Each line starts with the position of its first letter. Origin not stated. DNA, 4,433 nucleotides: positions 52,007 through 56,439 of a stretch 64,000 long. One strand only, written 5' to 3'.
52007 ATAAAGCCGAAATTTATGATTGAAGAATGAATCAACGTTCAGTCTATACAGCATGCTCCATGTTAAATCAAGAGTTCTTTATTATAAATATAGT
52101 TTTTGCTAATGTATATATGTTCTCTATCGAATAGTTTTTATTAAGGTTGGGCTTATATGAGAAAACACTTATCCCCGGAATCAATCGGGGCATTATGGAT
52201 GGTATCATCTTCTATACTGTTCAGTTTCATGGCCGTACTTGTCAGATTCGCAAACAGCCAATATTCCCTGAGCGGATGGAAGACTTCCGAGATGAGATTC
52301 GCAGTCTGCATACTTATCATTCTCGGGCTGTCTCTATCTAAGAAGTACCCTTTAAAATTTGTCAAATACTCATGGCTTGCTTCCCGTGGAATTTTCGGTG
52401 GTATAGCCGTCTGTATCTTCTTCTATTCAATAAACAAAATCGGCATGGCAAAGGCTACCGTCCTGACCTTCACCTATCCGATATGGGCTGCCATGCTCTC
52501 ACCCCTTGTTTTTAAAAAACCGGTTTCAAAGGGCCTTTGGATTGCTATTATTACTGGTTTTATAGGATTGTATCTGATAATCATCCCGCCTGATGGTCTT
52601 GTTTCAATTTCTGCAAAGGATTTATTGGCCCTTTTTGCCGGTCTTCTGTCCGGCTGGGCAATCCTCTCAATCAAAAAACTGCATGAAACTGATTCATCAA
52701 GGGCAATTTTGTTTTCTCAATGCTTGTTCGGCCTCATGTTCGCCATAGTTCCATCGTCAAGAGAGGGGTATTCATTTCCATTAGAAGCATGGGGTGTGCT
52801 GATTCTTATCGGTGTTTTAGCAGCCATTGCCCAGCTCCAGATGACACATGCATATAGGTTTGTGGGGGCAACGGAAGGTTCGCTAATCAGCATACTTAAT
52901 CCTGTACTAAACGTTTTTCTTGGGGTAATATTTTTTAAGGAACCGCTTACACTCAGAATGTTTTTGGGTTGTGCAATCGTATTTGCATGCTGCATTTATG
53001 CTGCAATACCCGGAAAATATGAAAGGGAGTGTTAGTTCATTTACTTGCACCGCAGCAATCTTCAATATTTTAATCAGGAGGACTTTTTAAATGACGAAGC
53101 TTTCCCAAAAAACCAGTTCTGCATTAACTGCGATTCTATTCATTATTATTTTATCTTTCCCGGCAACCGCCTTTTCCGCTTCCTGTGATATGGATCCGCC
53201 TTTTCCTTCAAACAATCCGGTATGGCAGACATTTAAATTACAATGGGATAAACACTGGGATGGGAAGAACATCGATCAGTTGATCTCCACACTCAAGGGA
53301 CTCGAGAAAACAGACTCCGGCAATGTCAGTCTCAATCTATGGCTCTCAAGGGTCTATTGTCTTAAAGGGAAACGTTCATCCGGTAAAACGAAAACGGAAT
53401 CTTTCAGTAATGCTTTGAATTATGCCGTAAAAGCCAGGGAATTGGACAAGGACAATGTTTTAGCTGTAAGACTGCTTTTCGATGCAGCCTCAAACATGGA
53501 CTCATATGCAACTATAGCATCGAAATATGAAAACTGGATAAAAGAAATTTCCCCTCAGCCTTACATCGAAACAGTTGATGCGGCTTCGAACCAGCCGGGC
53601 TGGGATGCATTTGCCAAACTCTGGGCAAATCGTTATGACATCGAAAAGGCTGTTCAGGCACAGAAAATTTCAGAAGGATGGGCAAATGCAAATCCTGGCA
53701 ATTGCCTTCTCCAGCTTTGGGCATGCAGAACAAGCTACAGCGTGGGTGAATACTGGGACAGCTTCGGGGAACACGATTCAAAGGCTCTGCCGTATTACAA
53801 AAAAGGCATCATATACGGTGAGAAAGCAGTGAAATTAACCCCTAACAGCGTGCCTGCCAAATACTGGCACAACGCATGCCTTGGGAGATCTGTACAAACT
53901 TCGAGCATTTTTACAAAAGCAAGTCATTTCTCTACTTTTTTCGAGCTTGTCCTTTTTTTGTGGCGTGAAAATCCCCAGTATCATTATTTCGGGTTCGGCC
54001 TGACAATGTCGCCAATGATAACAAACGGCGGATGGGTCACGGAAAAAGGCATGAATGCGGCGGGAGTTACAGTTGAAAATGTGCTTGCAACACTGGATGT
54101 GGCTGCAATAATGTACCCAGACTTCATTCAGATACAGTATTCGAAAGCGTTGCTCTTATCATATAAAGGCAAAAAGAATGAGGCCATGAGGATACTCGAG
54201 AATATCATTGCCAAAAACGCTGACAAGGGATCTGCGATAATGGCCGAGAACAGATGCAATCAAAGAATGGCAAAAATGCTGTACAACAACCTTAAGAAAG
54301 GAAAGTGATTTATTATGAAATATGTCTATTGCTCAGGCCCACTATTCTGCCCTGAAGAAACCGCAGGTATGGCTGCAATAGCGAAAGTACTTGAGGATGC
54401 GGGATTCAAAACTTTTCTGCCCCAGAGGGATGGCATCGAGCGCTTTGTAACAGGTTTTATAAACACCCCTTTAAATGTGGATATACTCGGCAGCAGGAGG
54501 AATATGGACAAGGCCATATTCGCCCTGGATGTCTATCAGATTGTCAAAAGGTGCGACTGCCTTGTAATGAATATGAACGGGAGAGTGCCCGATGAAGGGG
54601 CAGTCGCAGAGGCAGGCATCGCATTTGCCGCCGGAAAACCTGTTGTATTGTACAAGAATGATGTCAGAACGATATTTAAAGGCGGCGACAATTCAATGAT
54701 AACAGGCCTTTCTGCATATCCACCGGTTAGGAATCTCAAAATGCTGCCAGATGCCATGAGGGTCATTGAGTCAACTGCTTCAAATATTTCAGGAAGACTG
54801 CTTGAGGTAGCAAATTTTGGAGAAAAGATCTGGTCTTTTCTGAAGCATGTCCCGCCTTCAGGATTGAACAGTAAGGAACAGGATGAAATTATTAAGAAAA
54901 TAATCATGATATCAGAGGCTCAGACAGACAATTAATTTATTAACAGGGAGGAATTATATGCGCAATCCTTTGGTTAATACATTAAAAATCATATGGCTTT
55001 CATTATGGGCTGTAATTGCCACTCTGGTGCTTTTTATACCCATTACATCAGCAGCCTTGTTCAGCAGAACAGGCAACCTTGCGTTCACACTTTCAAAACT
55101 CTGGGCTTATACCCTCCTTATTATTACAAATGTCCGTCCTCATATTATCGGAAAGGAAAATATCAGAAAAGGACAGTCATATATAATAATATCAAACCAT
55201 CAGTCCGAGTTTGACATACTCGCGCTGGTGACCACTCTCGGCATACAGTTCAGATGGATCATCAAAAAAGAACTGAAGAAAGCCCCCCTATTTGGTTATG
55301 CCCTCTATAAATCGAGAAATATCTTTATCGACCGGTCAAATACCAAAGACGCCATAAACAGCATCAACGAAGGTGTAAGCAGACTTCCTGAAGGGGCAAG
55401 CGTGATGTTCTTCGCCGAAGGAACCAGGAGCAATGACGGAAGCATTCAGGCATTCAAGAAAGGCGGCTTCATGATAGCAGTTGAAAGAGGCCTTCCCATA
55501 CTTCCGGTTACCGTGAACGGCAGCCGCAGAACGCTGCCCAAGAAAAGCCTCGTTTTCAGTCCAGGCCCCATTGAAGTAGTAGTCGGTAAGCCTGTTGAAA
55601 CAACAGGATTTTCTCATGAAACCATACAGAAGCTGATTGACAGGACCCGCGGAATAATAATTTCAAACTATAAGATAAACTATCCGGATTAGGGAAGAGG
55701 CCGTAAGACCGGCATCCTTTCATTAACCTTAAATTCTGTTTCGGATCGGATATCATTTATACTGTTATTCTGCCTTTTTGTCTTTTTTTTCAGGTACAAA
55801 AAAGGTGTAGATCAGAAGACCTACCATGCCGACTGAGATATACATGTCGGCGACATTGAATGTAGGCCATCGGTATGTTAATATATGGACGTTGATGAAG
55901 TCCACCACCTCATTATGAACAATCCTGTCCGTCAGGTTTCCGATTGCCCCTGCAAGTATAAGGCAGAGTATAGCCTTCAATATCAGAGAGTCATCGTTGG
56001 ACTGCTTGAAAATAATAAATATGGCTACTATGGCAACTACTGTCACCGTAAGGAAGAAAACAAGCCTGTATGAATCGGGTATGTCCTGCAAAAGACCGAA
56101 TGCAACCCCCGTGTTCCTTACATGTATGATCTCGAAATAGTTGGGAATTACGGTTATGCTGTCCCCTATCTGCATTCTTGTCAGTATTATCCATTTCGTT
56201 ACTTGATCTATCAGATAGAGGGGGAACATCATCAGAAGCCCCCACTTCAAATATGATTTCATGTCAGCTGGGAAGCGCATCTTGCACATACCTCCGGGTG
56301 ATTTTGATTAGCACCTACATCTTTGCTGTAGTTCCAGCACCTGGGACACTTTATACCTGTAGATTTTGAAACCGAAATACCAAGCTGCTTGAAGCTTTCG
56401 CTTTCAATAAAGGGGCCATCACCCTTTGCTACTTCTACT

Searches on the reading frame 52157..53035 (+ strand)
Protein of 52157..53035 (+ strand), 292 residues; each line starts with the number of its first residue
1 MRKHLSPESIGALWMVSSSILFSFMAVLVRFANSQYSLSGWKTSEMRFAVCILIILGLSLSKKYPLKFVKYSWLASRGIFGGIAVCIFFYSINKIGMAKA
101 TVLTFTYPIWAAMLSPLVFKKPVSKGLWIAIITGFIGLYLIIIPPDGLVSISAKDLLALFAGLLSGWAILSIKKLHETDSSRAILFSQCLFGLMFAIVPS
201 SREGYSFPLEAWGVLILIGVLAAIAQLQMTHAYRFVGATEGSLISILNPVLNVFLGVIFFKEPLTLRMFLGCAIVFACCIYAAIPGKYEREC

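Call 11: search_protein_families(library=pfam, proteins=[window:52157-53035:+], max_evalue=0.00001)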
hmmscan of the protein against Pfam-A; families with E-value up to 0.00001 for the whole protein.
window:52157-53035:+ (292 aa): 1 family
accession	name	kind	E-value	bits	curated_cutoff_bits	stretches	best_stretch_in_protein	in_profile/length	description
PF00892.27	EamA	-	8.4e-30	104.3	28.2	2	155-280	4-131/135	EamA-like transporter family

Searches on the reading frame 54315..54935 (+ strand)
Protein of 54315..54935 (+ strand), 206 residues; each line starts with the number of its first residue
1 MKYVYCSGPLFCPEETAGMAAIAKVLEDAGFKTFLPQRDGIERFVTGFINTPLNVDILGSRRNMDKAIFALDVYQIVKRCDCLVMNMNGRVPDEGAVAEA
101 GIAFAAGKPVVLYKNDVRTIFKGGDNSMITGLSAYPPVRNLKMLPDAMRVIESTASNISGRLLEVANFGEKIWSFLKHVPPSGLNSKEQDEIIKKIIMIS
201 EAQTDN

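Call 11: search_protein_families(library=pfam, proteins=[window:54315-54935:+], max_evalue=0.00001)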
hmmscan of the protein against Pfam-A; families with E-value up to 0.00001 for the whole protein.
window:54315-54935:+ (206 aa): 1 family
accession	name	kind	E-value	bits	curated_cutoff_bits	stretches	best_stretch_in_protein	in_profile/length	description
PF05014.21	Nuc_deoxyrib_tr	-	1.3e-16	61.2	28.8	1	4-120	1-103/117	Nucleoside 2-deoxyribosyltransferase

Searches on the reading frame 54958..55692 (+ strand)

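Call 13: search_protein_families(library=pfam, proteins=[window:54958-55692:+], max_evalue=0.001)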
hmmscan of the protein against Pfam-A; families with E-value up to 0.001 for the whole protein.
window:54958-55692:+ (244 aa): 1 family
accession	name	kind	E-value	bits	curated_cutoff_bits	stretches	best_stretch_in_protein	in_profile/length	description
PF01553.26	Acyltransferase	-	1.3e-29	103.1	23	1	62-186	3-131/132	Acyltransferase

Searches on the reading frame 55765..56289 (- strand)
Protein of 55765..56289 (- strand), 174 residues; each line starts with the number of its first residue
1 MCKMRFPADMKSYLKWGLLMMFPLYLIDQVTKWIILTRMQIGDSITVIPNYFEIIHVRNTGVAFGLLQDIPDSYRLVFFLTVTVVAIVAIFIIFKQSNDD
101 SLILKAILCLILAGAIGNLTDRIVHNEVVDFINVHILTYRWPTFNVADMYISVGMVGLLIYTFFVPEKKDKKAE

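Call 13: search_protein_families(library=pfam, proteins=[window:55765-56289:-], max_evalue=0.001)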
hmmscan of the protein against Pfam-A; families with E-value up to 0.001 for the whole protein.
window:55765-56289:- (174 aa): 1 family
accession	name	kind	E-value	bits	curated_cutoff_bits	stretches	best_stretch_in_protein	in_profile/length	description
PF01252.23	Peptidase_A8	-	3.7e-40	137.9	25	1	22-164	3-142/142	Signal peptidase (SPase) II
